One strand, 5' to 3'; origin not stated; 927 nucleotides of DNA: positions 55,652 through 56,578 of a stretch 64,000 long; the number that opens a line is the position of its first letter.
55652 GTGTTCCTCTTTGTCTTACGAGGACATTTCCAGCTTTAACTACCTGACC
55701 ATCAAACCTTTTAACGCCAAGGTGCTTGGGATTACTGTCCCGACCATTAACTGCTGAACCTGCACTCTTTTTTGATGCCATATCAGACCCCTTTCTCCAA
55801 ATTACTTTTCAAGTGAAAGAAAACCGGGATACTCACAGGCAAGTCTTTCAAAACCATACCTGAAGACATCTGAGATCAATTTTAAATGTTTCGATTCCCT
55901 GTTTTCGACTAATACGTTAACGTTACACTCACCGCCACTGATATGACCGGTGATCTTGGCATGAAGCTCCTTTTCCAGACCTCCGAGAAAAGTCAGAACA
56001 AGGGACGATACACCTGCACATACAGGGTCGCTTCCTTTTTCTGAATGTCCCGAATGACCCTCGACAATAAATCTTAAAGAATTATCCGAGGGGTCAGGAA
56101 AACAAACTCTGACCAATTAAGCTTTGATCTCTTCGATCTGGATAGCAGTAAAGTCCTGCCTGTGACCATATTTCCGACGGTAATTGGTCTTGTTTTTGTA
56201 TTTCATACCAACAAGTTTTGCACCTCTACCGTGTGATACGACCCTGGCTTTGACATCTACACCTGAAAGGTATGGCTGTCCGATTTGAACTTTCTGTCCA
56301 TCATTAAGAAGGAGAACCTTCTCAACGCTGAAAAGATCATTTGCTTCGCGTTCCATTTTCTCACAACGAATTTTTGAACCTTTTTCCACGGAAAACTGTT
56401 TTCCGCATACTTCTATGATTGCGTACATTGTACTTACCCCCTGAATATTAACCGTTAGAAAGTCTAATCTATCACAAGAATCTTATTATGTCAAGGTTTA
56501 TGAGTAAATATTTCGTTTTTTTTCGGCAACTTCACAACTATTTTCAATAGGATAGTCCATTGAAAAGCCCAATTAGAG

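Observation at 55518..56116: Prp protease retained between rplU and rpmA, but L27 has no cleavable N-terminal extension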

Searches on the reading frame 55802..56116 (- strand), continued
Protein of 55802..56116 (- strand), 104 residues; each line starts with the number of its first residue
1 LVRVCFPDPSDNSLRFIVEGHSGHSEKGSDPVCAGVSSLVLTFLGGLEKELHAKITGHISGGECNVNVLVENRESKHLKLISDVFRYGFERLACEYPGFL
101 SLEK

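Call 68: fold_search(model_id=the predicted structure, library=pdb)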
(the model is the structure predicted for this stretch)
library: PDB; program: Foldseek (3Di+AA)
matches with E <= 10: 1098; with E <= 0.001: 14
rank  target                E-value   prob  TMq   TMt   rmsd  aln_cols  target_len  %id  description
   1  7jvs_B                4.8e-06  1.00  0.77  0.75   3.1       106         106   20  Crystal Structure of an Essential Ribosomal Processing Protease Prp from S. aureus in complex with a Substrate Peptide (released 2021-09-01)
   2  2g0j_D                5.4e-06  1.00  0.70  0.66   3.7       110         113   24  Crystal structure of SMU.848 from Streptococcus mutans (released 2006-08-08)
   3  2g0j_C                6.2e-06  1.00  0.74  0.68   3.4       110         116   24  Crystal structure of SMU.848 from Streptococcus mutans (released 2006-08-08)
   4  2g0j_A                6.6e-06  1.00  0.74  0.68   3.5       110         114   24  Crystal structure of SMU.848 from Streptococcus mutans (released 2006-08-08)
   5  7kld_B                7.0e-06  1.00  0.77  0.76   3.1       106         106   21  Crystal Structure of an Essential Ribosomal Processing Protease Prp from S. aureus in complex with a covalently linked (released 2021-09-01)
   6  2idl_B                1.0e-05  1.00  0.73  0.66   3.9       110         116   24  Crystal Structure of Conserved Protein of Unknown Function from Streptococcus pneumoniae (released 2006-10-17)
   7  2idl_A                2.0e-05  1.00  0.74  0.69   3.8       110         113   24  Crystal Structure of Conserved Protein of Unknown Function from Streptococcus pneumoniae (released 2006-10-17)
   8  2g0i_A                3.3e-05  1.00  0.71  0.67   3.7       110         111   21  Crystal structure of SMU.848 from Streptococcus mutans (released 2006-08-08)
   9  7kld_A                4.0e-05  1.00  0.73  0.76   3.0       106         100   18  Crystal Structure of an Essential Ribosomal Processing Protease Prp from S. aureus in complex with a covalently linked (released 2021-09-01)
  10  2g0i_B                5.8e-05  1.00  0.70  0.66   3.8       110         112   24  Crystal structure of SMU.848 from Streptococcus mutans (released 2006-08-08)
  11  4peo_A                2.5e-04  1.00  0.66  0.73   3.2       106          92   14  Crystal structure of a hypothetical protein from Staphylococcus aureus. (released 2015-05-06)
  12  4peo_B                4.0e-04  1.00  0.66  0.72   3.2       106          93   15  Crystal structure of a hypothetical protein from Staphylococcus aureus. (released 2015-05-06)
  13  1s12_A                5.1e-04  1.00  0.66  0.72   3.0       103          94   24  Crystal structure of TM1457 (released 2004-12-07)
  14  1s12_C                6.2e-04  1.00  0.67  0.75   2.9       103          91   23  Crystal structure of TM1457 (released 2004-12-07)
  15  8ppl_Ip               4.0e-02  0.51  0.33  0.33   6.6       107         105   11  MERS-CoV Nsp1 bound to the human 43S pre-initiation complex (released 2023-10-18)
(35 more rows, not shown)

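Call 69: search_solved_structures(query=A2, max_evalue=10, show_alignments=5)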
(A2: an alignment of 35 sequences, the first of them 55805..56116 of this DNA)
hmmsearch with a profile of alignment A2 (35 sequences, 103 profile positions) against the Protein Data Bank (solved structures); distinct sequences matched with E-value up to 10: 11.
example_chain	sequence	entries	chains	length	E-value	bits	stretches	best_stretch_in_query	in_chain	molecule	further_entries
2g0i_A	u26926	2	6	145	1.1e-11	47.9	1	1-101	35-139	hypothetical protein SMU.848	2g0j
2idl_A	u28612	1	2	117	1.3e-10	44.4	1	1-101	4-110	Hypothetical protein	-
4peo_A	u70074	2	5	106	1.1e-08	38.3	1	1-103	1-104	Hypothetical protein | Phage-related ribosomal protease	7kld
7jvs_B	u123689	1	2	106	1e-06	32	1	1-103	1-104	Ribosomal-processing cysteine protease Prp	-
1s12_A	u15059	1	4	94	0.00061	23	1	13-102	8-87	hypothetical protein TM1457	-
3rv2_A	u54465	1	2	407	0.61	13.4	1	29-88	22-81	S-adenosylmethionine synthase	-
7pc9_B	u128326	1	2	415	0.93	12.8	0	41-88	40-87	Synaptojanin-2-binding protein,Annexin A2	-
8ael_A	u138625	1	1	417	0.95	12.8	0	41-88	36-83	Synaptojanin-2-binding protein,Annexin A2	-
7p73_A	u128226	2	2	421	0.98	12.7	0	41-88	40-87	Synaptojanin-2-binding protein,Annexin A2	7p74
7r2m_D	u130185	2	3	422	0.99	12.7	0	41-88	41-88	Synaptojanin-2-binding protein,Annexin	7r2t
7pc7_A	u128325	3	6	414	1.6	12.1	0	43-89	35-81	Gamma-1-syntrophin,Annexin A2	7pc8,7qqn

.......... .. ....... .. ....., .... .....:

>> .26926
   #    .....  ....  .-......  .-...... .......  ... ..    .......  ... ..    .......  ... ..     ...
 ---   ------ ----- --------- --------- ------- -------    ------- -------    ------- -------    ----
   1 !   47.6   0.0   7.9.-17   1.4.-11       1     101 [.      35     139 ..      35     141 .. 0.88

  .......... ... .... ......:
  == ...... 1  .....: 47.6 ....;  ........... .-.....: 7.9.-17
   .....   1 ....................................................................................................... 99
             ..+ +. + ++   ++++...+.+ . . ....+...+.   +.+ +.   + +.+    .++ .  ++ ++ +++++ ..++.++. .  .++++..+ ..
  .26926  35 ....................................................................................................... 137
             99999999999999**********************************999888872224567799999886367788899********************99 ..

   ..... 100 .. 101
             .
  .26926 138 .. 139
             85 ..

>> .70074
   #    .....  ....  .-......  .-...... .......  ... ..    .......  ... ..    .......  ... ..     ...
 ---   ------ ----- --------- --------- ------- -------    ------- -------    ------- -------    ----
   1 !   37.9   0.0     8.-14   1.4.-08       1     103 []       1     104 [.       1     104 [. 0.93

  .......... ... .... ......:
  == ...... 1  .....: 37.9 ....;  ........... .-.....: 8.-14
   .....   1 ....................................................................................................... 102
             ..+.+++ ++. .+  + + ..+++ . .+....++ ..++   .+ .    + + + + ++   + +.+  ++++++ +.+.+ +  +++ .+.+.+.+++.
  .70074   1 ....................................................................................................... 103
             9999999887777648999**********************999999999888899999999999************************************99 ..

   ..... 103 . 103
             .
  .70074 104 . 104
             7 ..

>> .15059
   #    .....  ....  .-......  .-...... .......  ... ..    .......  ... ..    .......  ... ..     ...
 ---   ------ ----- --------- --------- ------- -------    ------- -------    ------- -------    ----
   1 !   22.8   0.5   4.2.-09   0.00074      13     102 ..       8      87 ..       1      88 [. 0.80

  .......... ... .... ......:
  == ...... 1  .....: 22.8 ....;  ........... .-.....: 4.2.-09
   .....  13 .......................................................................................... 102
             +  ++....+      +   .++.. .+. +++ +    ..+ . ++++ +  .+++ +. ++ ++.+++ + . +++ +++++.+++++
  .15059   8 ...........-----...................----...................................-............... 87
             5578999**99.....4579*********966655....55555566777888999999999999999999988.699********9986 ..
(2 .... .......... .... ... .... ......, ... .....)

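Call 71: find_encoding_contigs(protein=P0001, flank=10000, max_places=1)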
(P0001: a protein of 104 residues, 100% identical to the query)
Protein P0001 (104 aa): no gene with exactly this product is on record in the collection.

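Call 72: list_cluster_members(proteins=[P0001, P0002, P0123, P0125, P0126, P0129, P0134, P0137, P0144, P0153])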
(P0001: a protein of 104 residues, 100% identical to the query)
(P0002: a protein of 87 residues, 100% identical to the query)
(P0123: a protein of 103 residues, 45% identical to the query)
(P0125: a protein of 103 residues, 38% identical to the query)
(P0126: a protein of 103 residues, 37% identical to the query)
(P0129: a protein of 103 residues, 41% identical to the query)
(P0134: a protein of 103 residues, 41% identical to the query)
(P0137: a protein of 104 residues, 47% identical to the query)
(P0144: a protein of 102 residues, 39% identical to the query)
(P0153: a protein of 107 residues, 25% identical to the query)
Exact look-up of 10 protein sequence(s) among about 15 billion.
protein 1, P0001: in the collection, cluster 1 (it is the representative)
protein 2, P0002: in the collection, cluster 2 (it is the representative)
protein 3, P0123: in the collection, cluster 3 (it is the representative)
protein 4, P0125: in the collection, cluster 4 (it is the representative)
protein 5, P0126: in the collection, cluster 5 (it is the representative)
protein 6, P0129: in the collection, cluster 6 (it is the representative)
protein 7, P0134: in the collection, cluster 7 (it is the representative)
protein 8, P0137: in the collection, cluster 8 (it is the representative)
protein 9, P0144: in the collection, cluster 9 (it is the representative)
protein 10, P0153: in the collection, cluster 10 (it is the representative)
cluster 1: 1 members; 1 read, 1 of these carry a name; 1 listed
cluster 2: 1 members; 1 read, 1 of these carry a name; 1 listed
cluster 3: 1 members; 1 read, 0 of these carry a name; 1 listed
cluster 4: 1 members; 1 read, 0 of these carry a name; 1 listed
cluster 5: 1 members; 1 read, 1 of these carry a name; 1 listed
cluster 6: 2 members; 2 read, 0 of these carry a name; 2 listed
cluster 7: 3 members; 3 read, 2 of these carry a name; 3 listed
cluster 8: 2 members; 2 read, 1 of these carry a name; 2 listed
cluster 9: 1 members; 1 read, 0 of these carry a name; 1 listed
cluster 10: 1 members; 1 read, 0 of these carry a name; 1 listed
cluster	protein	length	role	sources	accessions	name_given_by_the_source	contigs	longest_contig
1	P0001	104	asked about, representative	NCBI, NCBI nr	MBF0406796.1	MAG: ribosomal-processing cysteine protease Prp [Candidatus Riflebacteria bacterium] | ribosomal-processing cysteine protease Prp [Candidatus Riflebacteria bacterium]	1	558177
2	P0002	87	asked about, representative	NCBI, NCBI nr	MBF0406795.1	MAG: 50S ribosomal protein L27 [Candidatus Riflebacteria bacterium] | 50S ribosomal protein L27 [Candidatus Riflebacteria bacterium]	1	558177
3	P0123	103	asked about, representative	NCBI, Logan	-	-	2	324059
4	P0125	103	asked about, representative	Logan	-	-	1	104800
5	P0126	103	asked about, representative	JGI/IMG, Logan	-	hypothetical protein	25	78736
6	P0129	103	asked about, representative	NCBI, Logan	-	-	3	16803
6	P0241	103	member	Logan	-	-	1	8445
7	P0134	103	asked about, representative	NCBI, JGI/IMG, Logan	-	uncharacterized protein YsxB (DUF464 family)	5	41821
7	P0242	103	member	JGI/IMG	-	uncharacterized protein YsxB (DUF464 family)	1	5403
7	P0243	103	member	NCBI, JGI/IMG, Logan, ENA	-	-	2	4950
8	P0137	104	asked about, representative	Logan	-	-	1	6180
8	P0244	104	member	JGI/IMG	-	uncharacterized protein YsxB (DUF464 family)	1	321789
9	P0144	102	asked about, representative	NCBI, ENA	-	-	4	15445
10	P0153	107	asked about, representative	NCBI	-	-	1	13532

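Call 74: search_protein_families(library=pfam, proteins=[L001:3411-4292:+, L001:2986-3303:+, L013:3503-4417:+], max_evalue=0.001)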
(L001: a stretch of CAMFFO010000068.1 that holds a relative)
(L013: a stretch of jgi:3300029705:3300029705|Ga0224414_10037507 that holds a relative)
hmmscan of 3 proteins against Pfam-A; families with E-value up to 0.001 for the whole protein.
L001:3411-4292:+ (294 aa): 0 families

L001:2986-3303:+ (106 aa): 1 family
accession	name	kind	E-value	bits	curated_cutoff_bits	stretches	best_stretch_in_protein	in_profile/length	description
PF04327.17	Peptidase_Prp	-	7e-14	52.3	27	1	11-100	15-89/90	Cysteine protease Prp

L013:3503-4417:+ (305 aa): 0 families

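Call 78: search_protein_families(library=phrogs, proteins=[window:55802-56116:-, L013:2501-2791:+, L001:2986-3303:+], max_evalue=0.001)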
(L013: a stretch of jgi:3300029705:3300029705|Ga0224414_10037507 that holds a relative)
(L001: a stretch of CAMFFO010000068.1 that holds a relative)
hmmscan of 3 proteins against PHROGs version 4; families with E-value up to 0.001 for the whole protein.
window:55802-56116:- (104 aa): 1 family
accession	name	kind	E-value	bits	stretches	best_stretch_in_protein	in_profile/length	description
phrog_4478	-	other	1.7e-11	45.2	1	1-103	1-99/102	peptidase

L013:2501-2791:+ (97 aa): 1 family
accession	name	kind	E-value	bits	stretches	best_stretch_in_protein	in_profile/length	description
phrog_4478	-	other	9.9e-26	90.9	1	9-95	13-99/102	peptidase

L001:2986-3303:+ (106 aa): 1 family
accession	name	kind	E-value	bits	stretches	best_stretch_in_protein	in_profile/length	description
phrog_4478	-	other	1e-13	52.3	1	2-101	5-97/102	peptidase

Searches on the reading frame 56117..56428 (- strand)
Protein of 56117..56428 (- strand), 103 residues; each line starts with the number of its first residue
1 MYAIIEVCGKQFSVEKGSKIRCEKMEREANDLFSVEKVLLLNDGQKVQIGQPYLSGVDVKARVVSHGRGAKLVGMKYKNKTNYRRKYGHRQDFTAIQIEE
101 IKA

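Call 6: search_protein_families(library=pfam, proteins=[window:56117-56428:-], max_evalue=0.01)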
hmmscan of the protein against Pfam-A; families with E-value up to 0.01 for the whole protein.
window:56117-56428:- (103 aa): 1 family
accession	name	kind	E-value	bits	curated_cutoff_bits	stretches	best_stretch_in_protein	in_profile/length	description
PF00829.26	Ribosomal_L21p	-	1.3e-34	118.8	27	1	1-101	1-99/99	Ribosomal prokaryotic L21 protein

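Call 7: search_protein_families(library=ncbifam, proteins=[window:56117-56428:-], max_evalue=0.01)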
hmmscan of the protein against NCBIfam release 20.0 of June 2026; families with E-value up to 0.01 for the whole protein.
window:56117-56428:- (103 aa): 3 families
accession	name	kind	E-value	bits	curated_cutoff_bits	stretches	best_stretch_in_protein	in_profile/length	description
TIGR00061.1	L21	equivalog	1.1e-30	106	43.7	1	2-101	1-100/101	50S ribosomal protein L21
NF008916.0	PRK12278.1-4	equivalog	1.2e-22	80.8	193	1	1-103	1-103/223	50S ribosomal protein L21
NF008915.0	PRK12278.1-1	equivalog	7.2e-18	65.3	281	1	1-102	1-102/216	50S ribosomal protein L21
